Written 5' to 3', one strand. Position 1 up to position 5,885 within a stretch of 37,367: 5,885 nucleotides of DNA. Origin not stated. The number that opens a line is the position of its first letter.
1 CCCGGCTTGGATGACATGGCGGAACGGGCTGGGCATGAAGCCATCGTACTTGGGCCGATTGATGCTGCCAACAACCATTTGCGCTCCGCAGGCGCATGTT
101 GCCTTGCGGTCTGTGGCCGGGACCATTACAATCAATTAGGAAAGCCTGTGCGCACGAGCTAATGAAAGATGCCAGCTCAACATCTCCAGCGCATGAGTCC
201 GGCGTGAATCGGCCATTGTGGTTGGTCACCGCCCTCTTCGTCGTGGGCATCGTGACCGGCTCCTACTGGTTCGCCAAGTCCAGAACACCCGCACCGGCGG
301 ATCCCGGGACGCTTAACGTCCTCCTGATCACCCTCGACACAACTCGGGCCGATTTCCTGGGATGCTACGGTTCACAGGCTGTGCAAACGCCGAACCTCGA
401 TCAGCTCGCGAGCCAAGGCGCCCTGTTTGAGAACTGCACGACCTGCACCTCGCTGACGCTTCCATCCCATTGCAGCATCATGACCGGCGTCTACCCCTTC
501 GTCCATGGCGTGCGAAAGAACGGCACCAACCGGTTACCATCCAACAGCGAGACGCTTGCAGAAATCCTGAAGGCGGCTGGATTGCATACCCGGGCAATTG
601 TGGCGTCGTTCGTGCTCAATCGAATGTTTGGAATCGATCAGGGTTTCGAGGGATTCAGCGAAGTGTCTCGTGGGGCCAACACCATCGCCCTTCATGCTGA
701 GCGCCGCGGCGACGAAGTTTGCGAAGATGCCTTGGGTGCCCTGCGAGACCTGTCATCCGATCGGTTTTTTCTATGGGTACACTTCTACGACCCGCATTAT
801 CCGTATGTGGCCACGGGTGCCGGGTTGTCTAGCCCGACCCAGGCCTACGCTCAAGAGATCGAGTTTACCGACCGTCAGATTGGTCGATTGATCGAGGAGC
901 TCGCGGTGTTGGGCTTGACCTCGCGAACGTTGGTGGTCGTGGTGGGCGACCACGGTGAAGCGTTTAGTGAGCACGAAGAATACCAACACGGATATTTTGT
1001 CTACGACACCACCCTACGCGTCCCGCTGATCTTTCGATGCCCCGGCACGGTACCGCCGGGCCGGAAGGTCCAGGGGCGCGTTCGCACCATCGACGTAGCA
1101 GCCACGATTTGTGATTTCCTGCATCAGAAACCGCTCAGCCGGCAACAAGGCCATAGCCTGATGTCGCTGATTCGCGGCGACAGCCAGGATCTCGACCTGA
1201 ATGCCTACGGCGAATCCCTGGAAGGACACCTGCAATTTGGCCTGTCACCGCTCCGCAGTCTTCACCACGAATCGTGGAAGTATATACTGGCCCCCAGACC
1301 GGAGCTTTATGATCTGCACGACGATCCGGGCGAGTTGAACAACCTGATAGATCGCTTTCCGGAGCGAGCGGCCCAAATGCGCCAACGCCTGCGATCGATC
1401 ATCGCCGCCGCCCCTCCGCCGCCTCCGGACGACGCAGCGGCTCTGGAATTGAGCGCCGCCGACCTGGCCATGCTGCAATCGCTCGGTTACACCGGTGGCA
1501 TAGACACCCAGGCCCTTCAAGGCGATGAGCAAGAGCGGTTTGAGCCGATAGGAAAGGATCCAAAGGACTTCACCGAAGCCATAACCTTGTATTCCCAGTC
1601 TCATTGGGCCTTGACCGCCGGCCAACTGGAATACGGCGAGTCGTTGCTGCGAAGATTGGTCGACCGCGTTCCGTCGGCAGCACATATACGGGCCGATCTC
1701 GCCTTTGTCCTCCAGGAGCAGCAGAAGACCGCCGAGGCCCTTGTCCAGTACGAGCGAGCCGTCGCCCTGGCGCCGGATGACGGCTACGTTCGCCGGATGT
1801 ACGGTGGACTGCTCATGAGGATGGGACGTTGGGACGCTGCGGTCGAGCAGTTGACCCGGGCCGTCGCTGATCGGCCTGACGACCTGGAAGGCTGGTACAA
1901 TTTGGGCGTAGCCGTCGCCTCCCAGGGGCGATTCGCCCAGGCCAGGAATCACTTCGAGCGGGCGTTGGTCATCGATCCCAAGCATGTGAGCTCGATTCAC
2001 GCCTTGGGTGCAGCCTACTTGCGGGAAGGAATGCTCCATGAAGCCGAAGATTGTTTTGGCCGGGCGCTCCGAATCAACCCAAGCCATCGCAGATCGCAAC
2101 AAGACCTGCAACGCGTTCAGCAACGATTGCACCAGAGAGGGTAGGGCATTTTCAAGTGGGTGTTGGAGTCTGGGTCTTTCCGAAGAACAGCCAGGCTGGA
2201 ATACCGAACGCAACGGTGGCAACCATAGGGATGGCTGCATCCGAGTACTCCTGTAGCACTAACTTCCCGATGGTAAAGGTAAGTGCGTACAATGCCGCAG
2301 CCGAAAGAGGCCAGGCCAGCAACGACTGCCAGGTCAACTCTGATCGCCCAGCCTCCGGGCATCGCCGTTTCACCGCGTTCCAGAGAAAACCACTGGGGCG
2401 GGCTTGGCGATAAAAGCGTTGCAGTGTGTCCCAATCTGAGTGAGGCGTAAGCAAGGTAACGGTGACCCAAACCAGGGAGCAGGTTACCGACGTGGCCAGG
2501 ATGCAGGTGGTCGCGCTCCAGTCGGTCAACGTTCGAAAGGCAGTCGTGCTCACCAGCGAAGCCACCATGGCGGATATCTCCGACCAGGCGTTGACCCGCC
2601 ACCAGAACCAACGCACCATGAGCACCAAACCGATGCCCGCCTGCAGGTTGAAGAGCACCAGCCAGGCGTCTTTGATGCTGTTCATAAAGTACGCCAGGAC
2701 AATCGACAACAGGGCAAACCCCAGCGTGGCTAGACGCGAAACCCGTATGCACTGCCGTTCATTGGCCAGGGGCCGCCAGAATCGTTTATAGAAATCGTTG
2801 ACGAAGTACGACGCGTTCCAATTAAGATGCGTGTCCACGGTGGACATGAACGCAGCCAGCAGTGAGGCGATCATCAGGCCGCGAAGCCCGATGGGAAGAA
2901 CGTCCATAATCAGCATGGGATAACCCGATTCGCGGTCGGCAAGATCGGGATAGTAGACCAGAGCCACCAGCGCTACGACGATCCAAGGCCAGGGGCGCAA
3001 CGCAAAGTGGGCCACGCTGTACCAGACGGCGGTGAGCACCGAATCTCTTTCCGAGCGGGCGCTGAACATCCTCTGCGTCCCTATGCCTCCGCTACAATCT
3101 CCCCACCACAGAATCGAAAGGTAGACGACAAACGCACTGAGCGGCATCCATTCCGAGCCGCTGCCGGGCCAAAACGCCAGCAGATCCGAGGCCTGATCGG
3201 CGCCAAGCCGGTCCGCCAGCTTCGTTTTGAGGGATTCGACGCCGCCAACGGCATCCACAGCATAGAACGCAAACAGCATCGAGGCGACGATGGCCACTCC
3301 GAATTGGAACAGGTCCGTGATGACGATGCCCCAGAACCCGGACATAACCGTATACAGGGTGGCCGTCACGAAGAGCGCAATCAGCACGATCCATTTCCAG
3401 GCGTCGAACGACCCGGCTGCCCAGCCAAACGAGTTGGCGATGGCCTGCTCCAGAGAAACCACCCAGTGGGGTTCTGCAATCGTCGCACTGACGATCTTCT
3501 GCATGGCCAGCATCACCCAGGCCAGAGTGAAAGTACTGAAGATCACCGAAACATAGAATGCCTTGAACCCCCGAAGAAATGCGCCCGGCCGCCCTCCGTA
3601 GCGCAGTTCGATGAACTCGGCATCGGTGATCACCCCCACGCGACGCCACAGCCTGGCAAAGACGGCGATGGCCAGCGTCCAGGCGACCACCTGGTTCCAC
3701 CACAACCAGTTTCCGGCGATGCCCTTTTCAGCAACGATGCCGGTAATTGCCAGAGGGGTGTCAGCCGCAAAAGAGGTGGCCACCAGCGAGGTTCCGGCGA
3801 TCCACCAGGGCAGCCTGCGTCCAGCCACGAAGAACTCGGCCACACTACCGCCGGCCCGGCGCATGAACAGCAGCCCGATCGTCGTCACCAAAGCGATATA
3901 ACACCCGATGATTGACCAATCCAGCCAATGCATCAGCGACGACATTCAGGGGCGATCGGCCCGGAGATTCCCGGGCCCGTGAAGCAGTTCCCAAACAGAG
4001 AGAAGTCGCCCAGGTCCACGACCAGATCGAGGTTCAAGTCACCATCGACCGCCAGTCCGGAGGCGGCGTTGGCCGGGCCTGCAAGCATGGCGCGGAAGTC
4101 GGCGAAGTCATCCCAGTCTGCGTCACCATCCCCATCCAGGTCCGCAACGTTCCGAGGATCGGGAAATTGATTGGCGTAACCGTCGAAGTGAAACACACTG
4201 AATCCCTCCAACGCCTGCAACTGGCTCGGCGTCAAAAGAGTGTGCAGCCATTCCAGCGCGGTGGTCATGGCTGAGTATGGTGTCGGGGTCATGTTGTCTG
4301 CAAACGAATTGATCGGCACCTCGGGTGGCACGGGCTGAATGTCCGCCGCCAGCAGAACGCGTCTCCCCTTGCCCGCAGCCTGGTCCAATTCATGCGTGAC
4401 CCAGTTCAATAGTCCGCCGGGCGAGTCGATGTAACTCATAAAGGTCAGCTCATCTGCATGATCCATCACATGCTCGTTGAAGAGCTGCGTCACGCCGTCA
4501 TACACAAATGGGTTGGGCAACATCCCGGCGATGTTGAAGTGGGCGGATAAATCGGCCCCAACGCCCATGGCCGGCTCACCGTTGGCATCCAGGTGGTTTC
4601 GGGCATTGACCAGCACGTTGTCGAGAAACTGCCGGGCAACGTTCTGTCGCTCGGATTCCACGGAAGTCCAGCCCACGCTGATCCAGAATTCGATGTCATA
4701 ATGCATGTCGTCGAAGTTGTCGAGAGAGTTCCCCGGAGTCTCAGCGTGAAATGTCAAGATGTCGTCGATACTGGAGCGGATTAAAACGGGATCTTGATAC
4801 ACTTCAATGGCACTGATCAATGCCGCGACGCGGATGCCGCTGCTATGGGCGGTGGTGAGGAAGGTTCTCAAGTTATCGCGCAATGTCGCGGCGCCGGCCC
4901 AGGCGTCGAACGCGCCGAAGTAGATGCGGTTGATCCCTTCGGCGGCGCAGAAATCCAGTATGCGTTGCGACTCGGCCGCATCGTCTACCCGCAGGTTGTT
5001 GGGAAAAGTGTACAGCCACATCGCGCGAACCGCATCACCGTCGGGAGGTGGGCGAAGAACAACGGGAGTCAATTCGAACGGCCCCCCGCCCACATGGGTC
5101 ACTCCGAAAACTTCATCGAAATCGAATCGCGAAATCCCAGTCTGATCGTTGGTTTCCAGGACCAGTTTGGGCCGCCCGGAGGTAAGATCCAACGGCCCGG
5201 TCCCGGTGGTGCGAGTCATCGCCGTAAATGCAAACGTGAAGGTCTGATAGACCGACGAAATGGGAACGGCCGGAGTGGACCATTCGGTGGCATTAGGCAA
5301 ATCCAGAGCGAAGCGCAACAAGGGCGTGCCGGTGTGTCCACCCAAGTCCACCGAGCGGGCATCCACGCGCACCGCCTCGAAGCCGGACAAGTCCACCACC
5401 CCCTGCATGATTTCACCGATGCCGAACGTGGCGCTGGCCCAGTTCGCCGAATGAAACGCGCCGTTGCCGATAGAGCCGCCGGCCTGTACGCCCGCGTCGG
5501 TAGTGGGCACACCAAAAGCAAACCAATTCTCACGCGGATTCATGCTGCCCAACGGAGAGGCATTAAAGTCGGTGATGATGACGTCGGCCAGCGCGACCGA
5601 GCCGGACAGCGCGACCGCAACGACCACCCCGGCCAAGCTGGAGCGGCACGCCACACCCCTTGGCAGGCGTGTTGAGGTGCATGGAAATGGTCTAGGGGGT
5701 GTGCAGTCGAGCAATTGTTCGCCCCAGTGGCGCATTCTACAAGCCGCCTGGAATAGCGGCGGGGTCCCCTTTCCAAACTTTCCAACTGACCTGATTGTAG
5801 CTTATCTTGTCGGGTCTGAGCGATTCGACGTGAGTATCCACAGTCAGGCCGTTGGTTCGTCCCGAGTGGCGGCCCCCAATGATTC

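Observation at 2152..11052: Seven-gene minus-strand cluster that embeds a pseudopilin among secreted glycan-binding/hydrolase-like proteins, a ROK regulator and an SSF transporter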

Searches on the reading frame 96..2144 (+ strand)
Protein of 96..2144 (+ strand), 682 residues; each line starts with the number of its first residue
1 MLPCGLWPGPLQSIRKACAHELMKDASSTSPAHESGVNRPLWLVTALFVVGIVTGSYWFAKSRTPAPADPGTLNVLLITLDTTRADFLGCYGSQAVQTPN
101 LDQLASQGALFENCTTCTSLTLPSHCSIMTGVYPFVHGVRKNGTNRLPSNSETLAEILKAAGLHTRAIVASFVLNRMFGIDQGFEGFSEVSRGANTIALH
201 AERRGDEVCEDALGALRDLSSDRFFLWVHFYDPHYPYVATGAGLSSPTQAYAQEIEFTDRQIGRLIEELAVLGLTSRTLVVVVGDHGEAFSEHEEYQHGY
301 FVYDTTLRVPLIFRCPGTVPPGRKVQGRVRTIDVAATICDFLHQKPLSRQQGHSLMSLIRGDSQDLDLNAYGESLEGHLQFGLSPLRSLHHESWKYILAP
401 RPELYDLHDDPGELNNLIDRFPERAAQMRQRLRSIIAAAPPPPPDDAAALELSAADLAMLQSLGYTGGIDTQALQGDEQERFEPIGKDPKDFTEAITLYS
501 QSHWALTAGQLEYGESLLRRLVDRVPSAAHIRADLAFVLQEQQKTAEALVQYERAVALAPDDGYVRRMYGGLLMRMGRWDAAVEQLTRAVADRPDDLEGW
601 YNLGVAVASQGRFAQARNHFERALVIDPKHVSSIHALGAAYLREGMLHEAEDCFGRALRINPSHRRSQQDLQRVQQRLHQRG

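Call 6: search_protein_families(library=pfam, proteins=[window:96-2144:+], max_evalue=0.01)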
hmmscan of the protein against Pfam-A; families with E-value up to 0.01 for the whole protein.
window:96-2144:+ (682 aa): 25 families
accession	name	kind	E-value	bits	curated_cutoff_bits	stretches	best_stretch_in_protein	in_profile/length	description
PF00884.28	Sulfatase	-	1.3e-37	130.2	25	1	74-341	2-298/301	Sulfatase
PF07719.23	TPR_2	-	1.2e-25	87.9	27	3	598-630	2-34/34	Tetratricopeptide repeat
PF00515.34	TPR_1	-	6e-23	80.1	27.8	2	598-630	2-34/34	Tetratricopeptide repeat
PF13414.12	TPR_11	-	8.9e-19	67.3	26.8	2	573-611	4-42/42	TPR repeat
PF14559.12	TPR_19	-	1.6e-17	64.1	25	2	541-600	3-61/68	Tetratricopeptide repeat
PF01663.27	Phosphodiest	-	6.1e-17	62.7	23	2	75-143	1-66/342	Type I phosphodiesterase / nucleotide pyrophosphatase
PF13424.12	TPR_12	-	2.2e-16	60.2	30.1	3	600-661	6-75/77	Tetratricopeptide repeat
PF13428.12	TPR_14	-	3.3e-15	55.5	23.5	3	566-604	4-42/44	Tetratricopeptide repeat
PF13432.12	TPR_16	-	1.7e-14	54.3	32.7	1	572-629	6-63/65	Tetratricopeptide repeat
PF16347.10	SGSH_C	-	5.5e-14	53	29.3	1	300-433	9-149/154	N-sulphoglucosamine sulphohydrolase, C-terminal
PF13431.12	TPR_17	-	3.2e-13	49.2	24.4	1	620-651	2-33/34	Tetratricopeptide repeat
PF13181.12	TPR_8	-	1.6e-12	46.9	25.7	1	633-664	3-34/34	Tetratricopeptide repeat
PF13371.12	TPR_9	-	1e-11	45.1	35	2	539-596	5-62/73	Tetratricopeptide repeat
PF13374.12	TPR_10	-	6.1e-10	39.2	27.5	0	602-625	7-30/42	Tetratricopeptide repeat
PF23914.1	TPR_CcmH_CycH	-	2.1e-09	37.9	42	2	541-622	62-146/158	Cytochrome c-type biogenesis protein H TPR domain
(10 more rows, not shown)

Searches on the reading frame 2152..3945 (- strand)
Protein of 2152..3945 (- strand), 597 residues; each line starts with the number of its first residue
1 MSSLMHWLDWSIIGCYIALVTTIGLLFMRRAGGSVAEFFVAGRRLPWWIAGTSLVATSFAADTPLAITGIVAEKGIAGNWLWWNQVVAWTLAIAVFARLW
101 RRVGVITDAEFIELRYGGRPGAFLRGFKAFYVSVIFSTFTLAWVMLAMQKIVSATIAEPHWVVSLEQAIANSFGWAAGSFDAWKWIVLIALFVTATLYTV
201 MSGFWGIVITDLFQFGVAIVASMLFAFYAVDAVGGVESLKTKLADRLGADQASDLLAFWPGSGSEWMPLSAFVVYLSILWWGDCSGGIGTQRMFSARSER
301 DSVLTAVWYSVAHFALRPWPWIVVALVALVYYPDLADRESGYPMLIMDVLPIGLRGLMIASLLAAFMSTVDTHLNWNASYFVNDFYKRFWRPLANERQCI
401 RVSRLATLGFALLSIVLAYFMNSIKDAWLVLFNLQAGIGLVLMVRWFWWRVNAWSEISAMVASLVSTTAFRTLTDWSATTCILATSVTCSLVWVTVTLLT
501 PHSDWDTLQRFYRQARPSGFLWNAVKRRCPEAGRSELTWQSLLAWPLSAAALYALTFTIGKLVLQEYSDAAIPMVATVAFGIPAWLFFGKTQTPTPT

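Call 6: search_protein_families(library=pfam, proteins=[window:2152-3945:-], max_evalue=0.01)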
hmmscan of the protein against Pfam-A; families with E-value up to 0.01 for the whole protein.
window:2152-3945:- (597 aa): 1 family
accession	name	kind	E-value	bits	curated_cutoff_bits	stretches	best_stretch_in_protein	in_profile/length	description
PF00474.23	SSF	-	1.2e-37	130.2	22.8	1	38-460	1-403/406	Sodium:solute symporter family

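Call 8: search_protein_families(library=ncbifam, proteins=[window:2152-3945:-], max_evalue=0.1)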
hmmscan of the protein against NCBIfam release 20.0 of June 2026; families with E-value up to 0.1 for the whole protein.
window:2152-3945:- (597 aa): 7 families
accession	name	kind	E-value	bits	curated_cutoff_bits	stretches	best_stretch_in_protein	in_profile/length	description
TIGR00813.1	sss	superfamily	9.9e-40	136.8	184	1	38-462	1-410/411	sodium/solute symporter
NF007790.0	PRK10484.1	equivalog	1.2e-21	77.2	401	1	16-476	12-457/527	solute:sodium symporter family transporter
TIGR02121.1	Na_Pro_sym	equivalog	1.5e-20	73.4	515.5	1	13-509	7-478/488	sodium/proline symporter PutP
TIGR02119.1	panF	equivalog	3.6e-17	62.6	328.05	1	189-494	162-461/471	sodium/pantothenate symporter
TIGR03648.1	Na_symport_lg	subfamily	2.5e-11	42.8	320.75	2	350-479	358-490/547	VC_2705 family sodium/solute symporter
NF058657.1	MncbAcdTpMctC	equivalog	1.1e-06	27.4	670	2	340-470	318-452/527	monocarboxylic acid transporter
NF009135.0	PRK12488.1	subfamily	1.1e-05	24.2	850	1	356-473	357-478/549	cation/acetate symporter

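Call 88: search_solved_structures(query=window:2152-3945:-, max_evalue=0.001)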
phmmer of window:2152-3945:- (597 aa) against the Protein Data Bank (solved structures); distinct sequences matched with E-value up to 0.001: 14.
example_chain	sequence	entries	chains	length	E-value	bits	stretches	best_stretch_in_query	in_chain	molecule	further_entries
7sl8_A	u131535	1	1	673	1.2e-21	80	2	341-465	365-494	Sodium/glucose cotransporter 1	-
7sla_A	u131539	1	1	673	1.2e-21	80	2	341-465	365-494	Sodium/glucose cotransporter 1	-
7wmv_A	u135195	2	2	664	2e-19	72.7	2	8-242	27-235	Sodium/glucose cotransporter 1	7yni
7vsi_A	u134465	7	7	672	3.8e-19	71.8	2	340-417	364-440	Sodium/glucose cotransporter 2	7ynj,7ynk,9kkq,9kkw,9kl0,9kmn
8hb0_A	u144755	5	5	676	3.8e-19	71.8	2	340-417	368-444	Sodium/glucose cotransporter 2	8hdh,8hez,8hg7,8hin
2xq2_A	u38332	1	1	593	9.3e-19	70.5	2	189-465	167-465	SODIUM/GLUCOSE COTRANSPORTER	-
3dh4_A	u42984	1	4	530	1.7e-16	63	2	189-465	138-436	Sodium/glucose cotransporter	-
5nv9_A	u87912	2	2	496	8e-14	54.2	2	185-476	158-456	Putative sodium:solute symporter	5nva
2xq2_B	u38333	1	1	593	1.5e-12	50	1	189-465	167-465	SODIUM/GLUCOSE COTRANSPORTER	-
7uuy_A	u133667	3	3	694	1.3e-09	40.3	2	185-406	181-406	Sodium/iodide cotransporter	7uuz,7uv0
26va_A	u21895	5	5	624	2.8e-09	39.2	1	179-441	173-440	Sodium-dependent multivitamin transporter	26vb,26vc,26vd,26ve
9zfl_A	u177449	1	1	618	3.6e-09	38.8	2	185-405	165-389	Sodium/iodide cotransporter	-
7sl9_A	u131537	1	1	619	1.1e-05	27.3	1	179-437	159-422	Sodium-coupled monocarboxylate transporter 1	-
9rws_A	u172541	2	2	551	0.00082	21.1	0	153-458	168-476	Solute carrier family 5 (High affinity choline transporter), member 7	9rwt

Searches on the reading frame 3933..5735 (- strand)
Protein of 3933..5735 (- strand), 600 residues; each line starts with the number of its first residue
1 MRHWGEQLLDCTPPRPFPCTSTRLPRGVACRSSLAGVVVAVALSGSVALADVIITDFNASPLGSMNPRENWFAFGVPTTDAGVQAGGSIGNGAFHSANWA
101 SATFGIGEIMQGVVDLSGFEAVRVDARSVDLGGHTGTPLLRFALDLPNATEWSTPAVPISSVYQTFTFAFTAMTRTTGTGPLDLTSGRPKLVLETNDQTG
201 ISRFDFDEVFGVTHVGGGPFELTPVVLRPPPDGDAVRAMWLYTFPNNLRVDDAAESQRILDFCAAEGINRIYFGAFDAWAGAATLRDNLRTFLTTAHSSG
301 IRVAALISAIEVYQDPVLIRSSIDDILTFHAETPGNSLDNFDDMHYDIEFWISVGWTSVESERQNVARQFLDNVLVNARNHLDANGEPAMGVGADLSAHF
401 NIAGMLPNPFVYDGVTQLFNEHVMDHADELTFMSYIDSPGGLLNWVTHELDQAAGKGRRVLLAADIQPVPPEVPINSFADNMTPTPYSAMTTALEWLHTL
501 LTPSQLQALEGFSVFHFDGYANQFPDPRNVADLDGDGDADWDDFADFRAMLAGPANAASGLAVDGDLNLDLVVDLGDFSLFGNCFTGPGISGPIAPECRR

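Call 6: search_protein_families(library=pfam, proteins=[window:3933-5735:-], max_evalue=0.01)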
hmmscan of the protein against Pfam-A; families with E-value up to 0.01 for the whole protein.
window:3933-5735:- (600 aa): 0 families

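Call 8: search_protein_families(library=ncbifam, proteins=[window:3933-5735:-], max_evalue=0.1)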
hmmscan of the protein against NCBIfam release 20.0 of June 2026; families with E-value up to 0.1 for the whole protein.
window:3933-5735:- (600 aa): 0 families

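Call 10: search_solved_structures(query=window:3933-5735:-, max_evalue=10)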
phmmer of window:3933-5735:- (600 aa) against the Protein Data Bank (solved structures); distinct sequences matched with E-value up to 10: 2.
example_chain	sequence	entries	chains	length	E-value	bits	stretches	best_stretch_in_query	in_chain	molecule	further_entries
1sn0_A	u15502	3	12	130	0.61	11.8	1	133-239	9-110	transthyretin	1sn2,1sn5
6gnm_A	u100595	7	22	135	0.65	11.7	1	133-239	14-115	Transthyretin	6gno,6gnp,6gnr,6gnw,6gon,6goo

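Call 22: find_homologous_proteins(query=window:3933-5735:-, max_evalue=0.001)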
Query window:3933-5735:- (600 aa): 47 proteins with E <= 0.001 among 8000 candidates.
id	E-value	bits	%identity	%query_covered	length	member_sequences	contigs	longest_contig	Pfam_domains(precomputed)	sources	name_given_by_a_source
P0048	0.0e+0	1378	100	100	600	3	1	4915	-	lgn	-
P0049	1.1e-221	756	61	92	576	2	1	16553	-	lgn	-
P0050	1.6e-221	755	58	96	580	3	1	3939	-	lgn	-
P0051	2.4e-219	748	61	92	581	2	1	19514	-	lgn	-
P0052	2.9e-207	708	55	98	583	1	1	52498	PF00404.25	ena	-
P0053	2.8e-206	705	55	96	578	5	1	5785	-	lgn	-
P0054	6.2e-204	697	58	96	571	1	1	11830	-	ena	-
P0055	5.3e-202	691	55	94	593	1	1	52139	-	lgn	-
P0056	3.0e-201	688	57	96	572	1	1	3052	-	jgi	jgi:hypothetical protein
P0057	3.5e-198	678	55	96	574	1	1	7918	-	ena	-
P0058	3.6e-196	672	56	92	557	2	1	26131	-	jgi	jgi:hypothetical protein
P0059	1.2e-195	670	55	92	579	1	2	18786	-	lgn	-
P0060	6.4e-195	667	55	96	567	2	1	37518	-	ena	-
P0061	8.4e-195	667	54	94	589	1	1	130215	-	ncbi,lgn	-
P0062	4.5e-193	661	54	92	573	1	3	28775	-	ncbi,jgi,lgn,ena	-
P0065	8.0e-192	657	53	95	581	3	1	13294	PF00404.25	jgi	-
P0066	9.3e-192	657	55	92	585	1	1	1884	PF00404.25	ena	-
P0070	2.2e-186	639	55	92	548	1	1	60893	PF00404.25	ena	-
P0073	3.5e-184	632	54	93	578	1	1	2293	PF00404.25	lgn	-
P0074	5.9e-184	631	52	95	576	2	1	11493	PF00404.25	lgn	-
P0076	2.0e-180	620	52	95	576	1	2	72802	PF00404.25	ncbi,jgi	-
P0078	5.9e-178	611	52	92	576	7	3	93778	PF00404.25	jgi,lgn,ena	-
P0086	9.9e-171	587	50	92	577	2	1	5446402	-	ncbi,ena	-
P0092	1.4e-131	458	54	65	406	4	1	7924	PF00404.25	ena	-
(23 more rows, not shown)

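Call 23: find_encoding_contigs(protein=P0086, flank=10000, max_places=2)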
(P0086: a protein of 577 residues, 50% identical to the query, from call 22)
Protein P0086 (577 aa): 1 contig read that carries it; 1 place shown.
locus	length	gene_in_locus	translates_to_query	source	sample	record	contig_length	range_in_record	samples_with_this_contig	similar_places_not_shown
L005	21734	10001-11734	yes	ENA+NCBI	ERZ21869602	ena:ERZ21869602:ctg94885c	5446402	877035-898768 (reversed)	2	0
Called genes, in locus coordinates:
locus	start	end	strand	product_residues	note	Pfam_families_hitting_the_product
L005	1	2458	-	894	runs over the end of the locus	PF17167:Glyco_hydro_94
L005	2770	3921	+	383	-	PF01047:MarR (faint), PF12802:MarR_2 (weak), PF00480:ROK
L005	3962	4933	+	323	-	-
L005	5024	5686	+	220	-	-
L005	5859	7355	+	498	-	-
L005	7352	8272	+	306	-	PF07963:N_methyl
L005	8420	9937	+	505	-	-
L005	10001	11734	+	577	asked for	-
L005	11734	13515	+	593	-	PF00474:SSF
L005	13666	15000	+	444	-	PF01839:FG-GAP (faint), PF13517:FG-GAP_3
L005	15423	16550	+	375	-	PF00480:ROK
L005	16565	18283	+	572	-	PF00474:SSF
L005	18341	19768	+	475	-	PF00202:Aminotran_3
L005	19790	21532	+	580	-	PF01546:Peptidase_M20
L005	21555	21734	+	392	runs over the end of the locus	PF01408:GFO_IDH_MocA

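Call 51: search_protein_families(library=pfam, proteins=[window:3933-5735:-], max_evalue=10)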
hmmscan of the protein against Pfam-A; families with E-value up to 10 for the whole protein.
window:3933-5735:- (600 aa): 0 families
